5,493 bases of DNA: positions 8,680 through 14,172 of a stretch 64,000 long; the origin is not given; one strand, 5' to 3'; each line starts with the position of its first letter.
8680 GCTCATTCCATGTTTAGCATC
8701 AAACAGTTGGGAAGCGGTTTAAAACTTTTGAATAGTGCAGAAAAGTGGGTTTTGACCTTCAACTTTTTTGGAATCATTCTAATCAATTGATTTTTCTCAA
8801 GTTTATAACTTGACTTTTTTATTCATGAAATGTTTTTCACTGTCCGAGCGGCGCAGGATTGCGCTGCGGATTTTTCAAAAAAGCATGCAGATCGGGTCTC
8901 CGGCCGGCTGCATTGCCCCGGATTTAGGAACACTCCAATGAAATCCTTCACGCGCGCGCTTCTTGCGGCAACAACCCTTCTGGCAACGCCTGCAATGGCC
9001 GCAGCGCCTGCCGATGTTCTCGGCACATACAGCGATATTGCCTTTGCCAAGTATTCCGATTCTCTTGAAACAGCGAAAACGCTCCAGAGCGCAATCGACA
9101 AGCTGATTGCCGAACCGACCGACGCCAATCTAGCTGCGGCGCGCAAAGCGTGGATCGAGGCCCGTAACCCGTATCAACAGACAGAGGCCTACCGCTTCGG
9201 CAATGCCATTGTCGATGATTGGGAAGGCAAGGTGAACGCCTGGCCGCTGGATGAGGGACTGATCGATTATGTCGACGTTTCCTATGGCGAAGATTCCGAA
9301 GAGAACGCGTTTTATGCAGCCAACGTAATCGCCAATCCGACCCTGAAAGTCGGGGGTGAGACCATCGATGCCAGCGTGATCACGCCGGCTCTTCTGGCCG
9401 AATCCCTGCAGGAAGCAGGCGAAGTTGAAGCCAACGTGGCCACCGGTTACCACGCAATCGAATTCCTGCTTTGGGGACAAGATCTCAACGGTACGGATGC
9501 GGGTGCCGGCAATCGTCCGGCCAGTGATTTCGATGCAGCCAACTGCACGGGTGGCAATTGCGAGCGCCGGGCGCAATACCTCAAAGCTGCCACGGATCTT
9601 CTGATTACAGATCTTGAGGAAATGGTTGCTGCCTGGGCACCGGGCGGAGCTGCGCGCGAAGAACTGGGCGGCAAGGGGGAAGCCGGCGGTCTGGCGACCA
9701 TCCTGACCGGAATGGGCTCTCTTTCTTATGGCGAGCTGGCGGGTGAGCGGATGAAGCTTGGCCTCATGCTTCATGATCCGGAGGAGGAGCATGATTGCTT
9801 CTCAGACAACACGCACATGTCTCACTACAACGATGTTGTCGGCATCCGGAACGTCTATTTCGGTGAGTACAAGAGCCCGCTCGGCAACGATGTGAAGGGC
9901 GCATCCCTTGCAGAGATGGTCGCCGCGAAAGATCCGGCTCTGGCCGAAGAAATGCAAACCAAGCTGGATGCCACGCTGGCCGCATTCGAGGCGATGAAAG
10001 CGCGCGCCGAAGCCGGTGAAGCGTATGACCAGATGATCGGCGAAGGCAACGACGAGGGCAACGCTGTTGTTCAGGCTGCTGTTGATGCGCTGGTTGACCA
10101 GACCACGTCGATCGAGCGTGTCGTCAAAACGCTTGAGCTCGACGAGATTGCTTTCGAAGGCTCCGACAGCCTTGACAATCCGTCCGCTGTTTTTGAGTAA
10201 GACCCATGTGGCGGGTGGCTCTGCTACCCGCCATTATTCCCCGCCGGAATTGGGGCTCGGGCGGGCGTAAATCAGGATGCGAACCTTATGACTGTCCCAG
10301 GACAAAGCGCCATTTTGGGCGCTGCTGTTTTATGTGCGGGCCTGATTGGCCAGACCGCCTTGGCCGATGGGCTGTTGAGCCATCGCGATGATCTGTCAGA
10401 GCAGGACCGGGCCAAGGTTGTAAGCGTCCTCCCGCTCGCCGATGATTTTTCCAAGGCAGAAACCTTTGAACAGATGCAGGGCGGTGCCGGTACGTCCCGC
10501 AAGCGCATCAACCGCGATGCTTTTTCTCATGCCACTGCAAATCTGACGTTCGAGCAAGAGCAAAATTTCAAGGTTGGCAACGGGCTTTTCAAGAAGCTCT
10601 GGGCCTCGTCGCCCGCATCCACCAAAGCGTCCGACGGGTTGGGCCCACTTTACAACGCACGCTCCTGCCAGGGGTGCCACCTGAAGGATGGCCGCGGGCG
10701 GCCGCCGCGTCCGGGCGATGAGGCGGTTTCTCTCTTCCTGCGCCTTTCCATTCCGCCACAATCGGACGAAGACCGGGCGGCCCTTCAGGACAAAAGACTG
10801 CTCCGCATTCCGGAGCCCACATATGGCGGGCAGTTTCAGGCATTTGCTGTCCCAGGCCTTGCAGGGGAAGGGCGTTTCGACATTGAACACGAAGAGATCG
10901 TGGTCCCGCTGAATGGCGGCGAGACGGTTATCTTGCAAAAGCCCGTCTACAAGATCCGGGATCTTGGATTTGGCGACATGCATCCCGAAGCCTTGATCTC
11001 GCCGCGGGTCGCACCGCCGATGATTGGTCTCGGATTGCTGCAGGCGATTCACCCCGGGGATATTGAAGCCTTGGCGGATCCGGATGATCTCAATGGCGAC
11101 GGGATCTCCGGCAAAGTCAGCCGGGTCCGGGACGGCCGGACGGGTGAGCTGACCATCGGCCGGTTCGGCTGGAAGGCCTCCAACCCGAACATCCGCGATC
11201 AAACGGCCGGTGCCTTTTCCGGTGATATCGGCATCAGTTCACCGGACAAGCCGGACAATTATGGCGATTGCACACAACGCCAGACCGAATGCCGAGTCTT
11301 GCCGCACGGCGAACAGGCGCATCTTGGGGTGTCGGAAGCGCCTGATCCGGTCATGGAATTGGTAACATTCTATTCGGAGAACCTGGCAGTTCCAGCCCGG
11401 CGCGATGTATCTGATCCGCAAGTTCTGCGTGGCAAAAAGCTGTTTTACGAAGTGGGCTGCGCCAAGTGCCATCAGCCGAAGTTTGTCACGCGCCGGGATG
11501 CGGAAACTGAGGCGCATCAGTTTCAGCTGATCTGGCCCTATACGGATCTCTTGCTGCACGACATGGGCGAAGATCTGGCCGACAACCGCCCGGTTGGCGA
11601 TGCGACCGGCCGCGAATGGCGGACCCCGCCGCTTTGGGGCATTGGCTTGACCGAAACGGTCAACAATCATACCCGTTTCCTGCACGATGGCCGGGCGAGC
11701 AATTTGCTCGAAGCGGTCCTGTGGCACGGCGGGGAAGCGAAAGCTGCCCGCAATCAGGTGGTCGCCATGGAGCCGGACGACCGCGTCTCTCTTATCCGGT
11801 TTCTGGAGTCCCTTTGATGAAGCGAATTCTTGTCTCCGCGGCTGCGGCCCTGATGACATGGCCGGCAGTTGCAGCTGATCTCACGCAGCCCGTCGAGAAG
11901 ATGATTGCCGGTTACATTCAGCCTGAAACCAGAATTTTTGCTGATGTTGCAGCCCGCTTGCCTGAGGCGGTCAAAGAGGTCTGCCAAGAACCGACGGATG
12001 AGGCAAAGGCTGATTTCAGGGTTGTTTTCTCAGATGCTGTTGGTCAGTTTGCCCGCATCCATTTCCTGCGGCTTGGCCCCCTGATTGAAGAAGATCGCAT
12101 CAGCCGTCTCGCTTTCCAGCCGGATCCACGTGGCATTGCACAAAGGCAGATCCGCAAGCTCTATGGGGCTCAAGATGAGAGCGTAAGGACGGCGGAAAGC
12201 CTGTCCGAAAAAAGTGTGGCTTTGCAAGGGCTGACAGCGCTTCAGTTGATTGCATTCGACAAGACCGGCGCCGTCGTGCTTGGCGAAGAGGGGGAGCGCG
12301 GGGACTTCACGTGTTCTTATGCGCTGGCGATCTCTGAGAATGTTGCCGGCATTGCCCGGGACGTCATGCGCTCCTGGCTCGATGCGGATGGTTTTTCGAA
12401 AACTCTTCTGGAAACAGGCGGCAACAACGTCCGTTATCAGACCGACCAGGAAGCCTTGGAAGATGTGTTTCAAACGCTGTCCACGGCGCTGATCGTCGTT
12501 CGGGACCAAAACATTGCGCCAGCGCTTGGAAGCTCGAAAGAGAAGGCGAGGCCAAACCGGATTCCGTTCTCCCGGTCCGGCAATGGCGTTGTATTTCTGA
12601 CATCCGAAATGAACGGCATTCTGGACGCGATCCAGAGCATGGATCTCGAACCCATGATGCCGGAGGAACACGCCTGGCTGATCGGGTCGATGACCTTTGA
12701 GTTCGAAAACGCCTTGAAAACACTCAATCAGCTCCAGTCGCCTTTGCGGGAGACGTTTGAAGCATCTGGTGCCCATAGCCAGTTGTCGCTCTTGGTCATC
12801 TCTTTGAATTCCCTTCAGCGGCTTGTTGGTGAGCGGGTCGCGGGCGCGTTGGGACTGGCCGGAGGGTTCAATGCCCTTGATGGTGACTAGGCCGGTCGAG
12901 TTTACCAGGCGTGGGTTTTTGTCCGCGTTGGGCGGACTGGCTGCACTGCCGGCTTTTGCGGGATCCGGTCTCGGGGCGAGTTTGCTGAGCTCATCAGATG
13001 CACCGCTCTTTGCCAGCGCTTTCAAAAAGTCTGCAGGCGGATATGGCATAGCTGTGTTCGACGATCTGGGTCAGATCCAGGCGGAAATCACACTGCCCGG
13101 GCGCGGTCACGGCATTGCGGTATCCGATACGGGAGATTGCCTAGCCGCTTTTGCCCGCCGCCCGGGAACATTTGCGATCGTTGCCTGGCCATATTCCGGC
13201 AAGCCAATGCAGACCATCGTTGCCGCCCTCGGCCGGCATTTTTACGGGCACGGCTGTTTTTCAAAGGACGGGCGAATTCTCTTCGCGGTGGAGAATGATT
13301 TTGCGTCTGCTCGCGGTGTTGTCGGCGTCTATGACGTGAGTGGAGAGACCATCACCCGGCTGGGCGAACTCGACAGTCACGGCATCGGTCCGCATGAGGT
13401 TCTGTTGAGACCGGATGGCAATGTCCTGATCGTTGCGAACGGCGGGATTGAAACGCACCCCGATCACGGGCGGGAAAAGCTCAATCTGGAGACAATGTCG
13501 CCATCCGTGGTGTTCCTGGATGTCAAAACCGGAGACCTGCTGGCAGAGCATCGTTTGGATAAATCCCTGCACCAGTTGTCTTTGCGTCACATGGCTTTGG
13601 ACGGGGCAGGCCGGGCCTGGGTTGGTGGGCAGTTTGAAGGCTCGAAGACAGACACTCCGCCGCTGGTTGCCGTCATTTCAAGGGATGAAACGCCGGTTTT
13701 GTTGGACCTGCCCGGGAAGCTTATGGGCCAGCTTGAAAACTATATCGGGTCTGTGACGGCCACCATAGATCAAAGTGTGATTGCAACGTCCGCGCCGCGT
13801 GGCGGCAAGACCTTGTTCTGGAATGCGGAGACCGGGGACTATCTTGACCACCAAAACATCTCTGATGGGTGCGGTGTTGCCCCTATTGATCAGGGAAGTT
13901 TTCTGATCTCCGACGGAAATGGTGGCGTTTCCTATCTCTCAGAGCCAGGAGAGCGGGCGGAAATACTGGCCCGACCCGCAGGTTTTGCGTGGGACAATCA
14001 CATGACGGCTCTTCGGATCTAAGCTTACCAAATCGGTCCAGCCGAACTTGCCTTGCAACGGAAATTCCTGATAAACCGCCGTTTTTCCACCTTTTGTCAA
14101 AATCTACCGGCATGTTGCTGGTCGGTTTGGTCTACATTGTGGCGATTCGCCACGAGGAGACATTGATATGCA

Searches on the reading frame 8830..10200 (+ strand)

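Call 21: search_protein_families(library=pfam, proteins=[window:8830-10200:+], max_evalue=0.00001)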
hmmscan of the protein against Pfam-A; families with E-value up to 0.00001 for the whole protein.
window:8830-10200:+ (456 aa): 1 family
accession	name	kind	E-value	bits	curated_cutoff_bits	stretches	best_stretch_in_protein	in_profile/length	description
PF09375.15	Peptidase_M75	-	9e-91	304.8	23.5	1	72-427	2-287/288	Imelysin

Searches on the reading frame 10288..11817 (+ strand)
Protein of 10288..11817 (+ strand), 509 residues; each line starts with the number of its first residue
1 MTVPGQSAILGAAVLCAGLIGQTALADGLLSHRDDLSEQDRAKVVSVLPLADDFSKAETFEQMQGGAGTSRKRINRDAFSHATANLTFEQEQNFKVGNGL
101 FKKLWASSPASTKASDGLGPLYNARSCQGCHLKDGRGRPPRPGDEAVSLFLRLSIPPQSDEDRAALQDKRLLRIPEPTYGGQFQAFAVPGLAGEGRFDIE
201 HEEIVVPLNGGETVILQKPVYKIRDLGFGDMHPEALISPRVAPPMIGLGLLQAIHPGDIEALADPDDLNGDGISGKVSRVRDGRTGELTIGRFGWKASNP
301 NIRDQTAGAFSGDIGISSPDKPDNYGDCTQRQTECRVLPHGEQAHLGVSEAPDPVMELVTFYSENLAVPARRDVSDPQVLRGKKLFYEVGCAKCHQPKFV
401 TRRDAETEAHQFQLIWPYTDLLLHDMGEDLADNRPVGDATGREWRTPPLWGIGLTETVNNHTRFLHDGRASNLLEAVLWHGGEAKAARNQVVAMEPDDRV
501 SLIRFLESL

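Call 21: search_protein_families(library=pfam, proteins=[window:10288-11817:+], max_evalue=0.00001)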
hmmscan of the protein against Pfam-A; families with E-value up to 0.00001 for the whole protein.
window:10288-11817:+ (509 aa): 2 families
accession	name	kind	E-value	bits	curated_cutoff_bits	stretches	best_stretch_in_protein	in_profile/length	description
PF06537.16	DHOR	-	1.5e-94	317.7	22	1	65-509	8-499/499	Di-haem oxidoreductase, putative peroxidase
PF00034.26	Cytochrom_C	-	8.2e-07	30.7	21.3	0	381-509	3-89/90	Cytochrome c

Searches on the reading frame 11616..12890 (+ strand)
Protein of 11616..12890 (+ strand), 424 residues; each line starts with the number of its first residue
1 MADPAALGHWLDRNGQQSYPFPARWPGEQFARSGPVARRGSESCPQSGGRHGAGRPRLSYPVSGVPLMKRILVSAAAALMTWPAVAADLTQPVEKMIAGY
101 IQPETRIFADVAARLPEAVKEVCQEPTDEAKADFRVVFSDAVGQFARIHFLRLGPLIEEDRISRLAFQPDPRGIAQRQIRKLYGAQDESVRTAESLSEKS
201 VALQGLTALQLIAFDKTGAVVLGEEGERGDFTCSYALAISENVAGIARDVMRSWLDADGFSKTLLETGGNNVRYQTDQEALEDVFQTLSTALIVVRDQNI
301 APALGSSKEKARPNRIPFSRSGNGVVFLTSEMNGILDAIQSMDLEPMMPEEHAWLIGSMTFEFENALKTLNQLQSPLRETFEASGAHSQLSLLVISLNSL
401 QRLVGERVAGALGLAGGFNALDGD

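Call 21: search_protein_families(library=pfam, proteins=[window:11616-12890:+], max_evalue=0.00001)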
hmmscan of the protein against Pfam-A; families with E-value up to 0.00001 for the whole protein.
window:11616-12890:+ (424 aa): 1 family
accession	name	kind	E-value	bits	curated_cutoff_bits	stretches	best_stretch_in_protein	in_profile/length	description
PF09375.15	Peptidase_M75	-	8e-20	72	23.5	1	106-401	6-285/288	Imelysin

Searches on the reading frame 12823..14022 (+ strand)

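Call 21: search_protein_families(library=pfam, proteins=[window:12823-14022:+], max_evalue=0.00001)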
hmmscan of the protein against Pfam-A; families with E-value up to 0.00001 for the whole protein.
window:12823-14022:+ (399 aa): 1 family
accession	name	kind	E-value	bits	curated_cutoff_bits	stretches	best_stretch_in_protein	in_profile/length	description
PF07433.17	DUF1513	-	2e-103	346.1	27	1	90-396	2-303/304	Protein of unknown function (DUF1513)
